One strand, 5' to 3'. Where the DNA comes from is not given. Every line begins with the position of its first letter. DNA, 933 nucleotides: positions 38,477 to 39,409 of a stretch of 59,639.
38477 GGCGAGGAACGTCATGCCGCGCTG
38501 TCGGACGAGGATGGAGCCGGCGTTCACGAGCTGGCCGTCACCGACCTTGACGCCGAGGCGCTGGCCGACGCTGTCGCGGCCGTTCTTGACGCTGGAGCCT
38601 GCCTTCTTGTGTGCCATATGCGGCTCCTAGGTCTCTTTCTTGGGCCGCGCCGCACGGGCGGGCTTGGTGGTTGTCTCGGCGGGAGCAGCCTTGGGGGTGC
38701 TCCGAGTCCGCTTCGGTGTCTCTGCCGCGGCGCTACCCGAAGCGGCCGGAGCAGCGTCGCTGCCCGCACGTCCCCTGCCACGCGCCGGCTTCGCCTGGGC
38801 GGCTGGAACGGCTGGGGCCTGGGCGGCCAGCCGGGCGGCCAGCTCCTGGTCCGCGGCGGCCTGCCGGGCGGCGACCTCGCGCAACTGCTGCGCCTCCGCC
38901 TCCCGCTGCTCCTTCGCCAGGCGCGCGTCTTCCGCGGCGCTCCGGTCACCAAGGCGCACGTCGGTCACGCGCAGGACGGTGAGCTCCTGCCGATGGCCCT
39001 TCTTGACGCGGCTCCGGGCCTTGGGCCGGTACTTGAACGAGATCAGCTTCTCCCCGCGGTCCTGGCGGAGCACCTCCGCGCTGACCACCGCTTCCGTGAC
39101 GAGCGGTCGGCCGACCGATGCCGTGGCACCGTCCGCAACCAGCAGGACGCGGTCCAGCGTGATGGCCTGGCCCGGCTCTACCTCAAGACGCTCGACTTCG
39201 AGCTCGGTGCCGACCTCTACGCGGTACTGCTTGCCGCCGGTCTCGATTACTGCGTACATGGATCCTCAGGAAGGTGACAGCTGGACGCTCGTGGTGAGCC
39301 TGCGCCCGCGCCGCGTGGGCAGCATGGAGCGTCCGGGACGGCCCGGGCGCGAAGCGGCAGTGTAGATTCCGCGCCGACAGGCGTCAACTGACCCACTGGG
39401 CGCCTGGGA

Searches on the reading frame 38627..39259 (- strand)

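Call 40: search_protein_families(library=pfam, proteins=[window:38627-39259:-], max_evalue=0.001)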
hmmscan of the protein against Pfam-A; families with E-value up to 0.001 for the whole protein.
window:38627-39259:- (210 aa): 1 family
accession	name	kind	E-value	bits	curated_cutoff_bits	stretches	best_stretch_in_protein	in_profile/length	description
PF00829.26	Ribosomal_L21p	-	2e-34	118.2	27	1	1-101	1-99/99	Ribosomal prokaryotic L21 protein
